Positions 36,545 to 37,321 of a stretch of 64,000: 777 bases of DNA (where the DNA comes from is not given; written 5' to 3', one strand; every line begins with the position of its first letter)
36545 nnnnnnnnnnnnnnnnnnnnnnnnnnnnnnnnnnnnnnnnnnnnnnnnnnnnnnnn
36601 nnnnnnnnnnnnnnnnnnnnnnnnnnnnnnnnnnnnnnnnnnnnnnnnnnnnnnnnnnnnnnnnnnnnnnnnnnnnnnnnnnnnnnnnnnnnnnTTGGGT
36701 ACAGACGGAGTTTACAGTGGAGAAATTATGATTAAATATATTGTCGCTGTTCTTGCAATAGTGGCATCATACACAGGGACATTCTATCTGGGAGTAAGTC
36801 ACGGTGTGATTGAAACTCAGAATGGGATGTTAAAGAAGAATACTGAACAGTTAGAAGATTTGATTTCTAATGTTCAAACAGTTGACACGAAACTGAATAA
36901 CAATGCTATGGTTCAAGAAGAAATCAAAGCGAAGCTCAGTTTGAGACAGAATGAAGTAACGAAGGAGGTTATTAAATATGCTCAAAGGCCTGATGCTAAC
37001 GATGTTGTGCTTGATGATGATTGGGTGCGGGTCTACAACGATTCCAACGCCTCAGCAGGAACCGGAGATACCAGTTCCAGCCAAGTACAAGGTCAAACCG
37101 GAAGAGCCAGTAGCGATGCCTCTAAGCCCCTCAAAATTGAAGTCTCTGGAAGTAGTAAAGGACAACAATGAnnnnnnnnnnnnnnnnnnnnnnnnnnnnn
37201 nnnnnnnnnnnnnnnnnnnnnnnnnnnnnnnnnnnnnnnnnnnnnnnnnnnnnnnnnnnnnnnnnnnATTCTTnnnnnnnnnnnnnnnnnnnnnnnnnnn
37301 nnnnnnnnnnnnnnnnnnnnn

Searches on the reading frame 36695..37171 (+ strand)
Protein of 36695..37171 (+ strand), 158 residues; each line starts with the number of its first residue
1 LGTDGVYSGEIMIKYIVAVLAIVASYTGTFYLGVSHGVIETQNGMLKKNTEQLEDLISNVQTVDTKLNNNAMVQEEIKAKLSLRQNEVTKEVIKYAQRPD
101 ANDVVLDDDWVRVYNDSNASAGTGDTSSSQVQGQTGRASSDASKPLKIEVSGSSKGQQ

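Call 10: search_protein_families(library=phrogs, proteins=[window:36695-37171:+], max_evalue=0.001)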
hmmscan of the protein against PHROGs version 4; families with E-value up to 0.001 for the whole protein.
window:36695-37171:+ (158 aa): 5 families
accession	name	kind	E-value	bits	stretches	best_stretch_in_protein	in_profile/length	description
phrog_8821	-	lysis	2.5e-37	128.9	1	12-138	2-130/130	Rz-like spanin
phrog_4297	-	lysis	5.2e-08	34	1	25-117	34-126/130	Rz-like spanin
phrog_2536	-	lysis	1e-07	33.1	1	12-134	5-124/129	Rz-like spanin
phrog_1152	-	lysis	9.9e-05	23.3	1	14-124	11-120/127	Rz-like spanin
phrog_4952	-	other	0.00011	23.2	1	11-123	2-118/171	signal peptide motif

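Call 11: search_protein_families(library=pfam, proteins=[window:36695-37171:+], max_evalue=0.01)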
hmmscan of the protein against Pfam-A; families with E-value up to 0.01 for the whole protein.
window:36695-37171:+ (158 aa): 0 families

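Call 69: search_dna_similar(query=window:36728-37171:+, collection=phages, mode=protein, max_rows=20, max_evalue=0.001)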
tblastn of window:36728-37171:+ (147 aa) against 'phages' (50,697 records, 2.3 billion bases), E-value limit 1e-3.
Records with a match: 22; places in all: 22; records where one place covers at least 80% of the query: 12.
Best place of each record, by identity: 80-90% 4; <60% 18.
By first word of the organism name: Salmonella 7; Pseudomonas 6; Cronobacter 4; Aeromonas 2; Proteus 2; phage 1.
By host as written in the record: - 4; Cronobacter sakazakii 2; Cronobacter sp. 2; Salmonella enterica subsp. enterica serovar Newport 2; Salmonella enterica subsp. enterica serovar Enteritidis 2; Salmonella sp. 2; Aeromonas veronii 2; Proteus mirabilis 2; and 3 more.
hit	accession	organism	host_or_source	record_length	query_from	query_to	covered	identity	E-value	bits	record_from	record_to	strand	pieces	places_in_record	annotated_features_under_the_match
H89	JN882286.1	Cronobacter phage vB_CsaP_GAP52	Cronobacter sakazakii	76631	1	147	100%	85.0%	2e-77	254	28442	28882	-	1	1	hypothetical protein (x2) | putative endonuclease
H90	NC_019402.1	Cronobacter phage vB_CsaP_GAP52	Cronobacter sakazakii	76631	1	147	100%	85.0%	2e-77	254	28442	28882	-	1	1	Rz-like spanin (x2) | endonuclease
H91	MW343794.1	Cronobacter phage A24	Cronobacter sp.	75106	1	146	99%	82.9%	5e-75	248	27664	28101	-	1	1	hypothetical protein | endonuclease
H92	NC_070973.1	Cronobacter phage A24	Cronobacter sp.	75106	1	146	99%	82.9%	5e-75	248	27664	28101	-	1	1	Rz-like spanin | endonuclease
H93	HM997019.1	Salmonella phage 7-11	Salmonella enterica subsp. enterica ...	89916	5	136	90%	32.6%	7e-6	50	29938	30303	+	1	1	hypothetical protein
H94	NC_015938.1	Salmonella phage 7-11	Salmonella enterica subsp. enterica ...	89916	5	136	90%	32.6%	7e-6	50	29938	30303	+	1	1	Rz-like spanin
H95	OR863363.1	Salmonella phage SeKF_80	Wastewater effluent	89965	5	136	90%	32.6%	7e-6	50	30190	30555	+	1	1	Rz-like spanin | hypothetical protein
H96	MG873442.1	Salmonella phage SE131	Salmonella enterica subsp. enterica ...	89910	5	136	90%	32.6%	8e-6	50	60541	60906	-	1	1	hypothetical protein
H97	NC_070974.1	Salmonella phage SE131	Salmonella enterica subsp. enterica ...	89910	5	136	90%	32.6%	8e-6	50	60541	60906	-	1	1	Rz-like spanin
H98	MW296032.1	Salmonella phage pSal-SNUABM-01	Salmonella sp.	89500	5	133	88%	33.1%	2e-5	49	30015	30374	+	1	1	putative spanin, inner membrane subunit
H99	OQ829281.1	phage PKM.Lu.22.1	-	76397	1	124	84%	33.1%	1e-7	55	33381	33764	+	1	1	hypothetical protein (x2)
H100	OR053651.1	Salmonella phage PKM.Hi.22.6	Salmonella sp.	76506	1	124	84%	33.1%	2e-7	54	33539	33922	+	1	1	hypothetical protein (x2)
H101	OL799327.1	Aeromonas phage BUCT695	Aeromonas veronii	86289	5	117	77%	29.8%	1e-8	58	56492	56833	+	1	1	i-spanin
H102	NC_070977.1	Aeromonas phage BUCT695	Aeromonas veronii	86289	5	117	77%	29.8%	1e-8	58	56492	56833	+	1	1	i-spanin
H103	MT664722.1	Proteus phage Vb_PmiP-P59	Proteus mirabilis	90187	5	117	77%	29.2%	6e-4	44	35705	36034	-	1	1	hypothetical protein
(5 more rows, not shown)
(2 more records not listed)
